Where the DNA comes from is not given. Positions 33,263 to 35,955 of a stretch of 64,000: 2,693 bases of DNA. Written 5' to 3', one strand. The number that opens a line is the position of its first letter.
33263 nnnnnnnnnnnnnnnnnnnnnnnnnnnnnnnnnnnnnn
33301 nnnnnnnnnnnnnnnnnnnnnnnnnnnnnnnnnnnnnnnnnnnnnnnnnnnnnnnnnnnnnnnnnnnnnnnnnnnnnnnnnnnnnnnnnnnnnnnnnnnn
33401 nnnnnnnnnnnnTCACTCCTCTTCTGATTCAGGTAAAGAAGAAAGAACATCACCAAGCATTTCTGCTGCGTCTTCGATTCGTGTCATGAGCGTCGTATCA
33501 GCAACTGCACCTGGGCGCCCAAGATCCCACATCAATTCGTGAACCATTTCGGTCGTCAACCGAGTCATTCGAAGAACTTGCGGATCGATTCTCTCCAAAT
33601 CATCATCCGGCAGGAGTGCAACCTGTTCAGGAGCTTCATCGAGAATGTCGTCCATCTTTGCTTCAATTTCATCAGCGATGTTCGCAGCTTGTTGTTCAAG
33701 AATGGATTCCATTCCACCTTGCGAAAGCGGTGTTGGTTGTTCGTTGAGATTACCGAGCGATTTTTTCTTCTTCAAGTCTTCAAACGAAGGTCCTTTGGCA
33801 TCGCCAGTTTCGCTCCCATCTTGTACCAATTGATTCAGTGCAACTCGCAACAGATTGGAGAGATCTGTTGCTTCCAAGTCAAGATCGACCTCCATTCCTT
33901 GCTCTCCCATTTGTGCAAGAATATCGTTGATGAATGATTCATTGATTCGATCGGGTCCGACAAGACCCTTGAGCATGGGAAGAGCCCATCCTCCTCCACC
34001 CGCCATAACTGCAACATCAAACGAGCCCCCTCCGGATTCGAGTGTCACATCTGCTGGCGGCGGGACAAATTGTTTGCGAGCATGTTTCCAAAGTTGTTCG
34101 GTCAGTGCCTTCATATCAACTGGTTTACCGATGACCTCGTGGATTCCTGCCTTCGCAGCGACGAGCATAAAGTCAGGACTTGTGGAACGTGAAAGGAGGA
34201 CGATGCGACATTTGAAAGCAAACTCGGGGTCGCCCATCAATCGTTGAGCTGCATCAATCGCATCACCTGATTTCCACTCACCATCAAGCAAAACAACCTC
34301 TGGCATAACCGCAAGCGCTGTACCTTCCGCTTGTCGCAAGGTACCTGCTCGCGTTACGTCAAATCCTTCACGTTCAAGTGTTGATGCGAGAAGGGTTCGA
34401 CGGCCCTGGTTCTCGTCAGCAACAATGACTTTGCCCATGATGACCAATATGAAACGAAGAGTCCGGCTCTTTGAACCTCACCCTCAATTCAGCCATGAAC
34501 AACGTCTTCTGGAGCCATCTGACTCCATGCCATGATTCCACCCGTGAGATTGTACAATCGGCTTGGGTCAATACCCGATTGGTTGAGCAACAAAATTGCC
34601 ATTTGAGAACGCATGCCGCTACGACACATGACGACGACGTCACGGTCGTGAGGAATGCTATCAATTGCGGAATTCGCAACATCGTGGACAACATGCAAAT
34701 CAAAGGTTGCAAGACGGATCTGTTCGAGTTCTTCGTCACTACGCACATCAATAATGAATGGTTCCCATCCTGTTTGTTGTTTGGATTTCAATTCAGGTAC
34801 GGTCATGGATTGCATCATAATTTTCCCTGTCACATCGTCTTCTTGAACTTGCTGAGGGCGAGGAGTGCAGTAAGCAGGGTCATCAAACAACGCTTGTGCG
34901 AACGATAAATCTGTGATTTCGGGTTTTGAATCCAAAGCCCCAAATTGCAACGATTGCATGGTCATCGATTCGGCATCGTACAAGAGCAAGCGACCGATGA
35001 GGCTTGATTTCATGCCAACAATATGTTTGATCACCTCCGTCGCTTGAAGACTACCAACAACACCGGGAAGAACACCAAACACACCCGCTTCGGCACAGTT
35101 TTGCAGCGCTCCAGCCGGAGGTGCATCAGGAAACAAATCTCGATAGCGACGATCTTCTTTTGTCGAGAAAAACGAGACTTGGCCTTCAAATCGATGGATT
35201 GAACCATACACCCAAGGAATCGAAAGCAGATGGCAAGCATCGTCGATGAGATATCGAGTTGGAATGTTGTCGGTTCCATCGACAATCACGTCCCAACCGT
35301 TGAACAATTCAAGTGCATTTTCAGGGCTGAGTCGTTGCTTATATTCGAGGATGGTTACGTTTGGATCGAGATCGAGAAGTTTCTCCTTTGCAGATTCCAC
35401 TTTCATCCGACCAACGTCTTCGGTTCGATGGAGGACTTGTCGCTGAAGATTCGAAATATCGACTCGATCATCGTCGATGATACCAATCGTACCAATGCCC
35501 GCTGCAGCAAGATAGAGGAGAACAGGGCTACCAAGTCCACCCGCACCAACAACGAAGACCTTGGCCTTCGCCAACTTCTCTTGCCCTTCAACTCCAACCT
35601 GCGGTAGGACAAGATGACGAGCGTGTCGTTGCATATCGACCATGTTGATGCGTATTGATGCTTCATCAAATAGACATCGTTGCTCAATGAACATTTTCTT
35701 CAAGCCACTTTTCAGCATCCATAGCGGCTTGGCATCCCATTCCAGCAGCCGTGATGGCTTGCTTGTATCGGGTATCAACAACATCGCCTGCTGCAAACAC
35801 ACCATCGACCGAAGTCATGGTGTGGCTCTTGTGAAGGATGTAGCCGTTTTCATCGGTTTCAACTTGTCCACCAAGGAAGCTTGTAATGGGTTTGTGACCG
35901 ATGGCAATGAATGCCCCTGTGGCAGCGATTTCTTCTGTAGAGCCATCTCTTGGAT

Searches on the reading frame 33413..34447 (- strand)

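Call 60: search_protein_families(library=pfam, proteins=[window:33413-34447:-], max_evalue=0.00001)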
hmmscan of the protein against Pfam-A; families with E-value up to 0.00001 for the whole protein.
window:33413-34447:- (344 aa): 1 family
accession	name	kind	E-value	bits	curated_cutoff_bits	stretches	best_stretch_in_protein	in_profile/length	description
PF00072.30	Response_reg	-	8.2e-10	39.3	30.2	1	7-118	1-109/111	Response regulator receiver domain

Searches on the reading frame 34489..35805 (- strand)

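Call 60: search_protein_families(library=pfam, proteins=[window:34489-35805:-], max_evalue=0.00001)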
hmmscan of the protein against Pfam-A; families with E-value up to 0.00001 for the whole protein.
window:34489-35805:- (438 aa): 2 families
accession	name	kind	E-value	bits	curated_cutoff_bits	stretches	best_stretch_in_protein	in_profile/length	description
PF00899.27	ThiF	-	4.9e-78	262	28.1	1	62-288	2-229/238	ThiF family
PF00581.25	Rhodanese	-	1.2e-07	32.6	22.2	1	336-429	2-101/102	Rhodanese-like domain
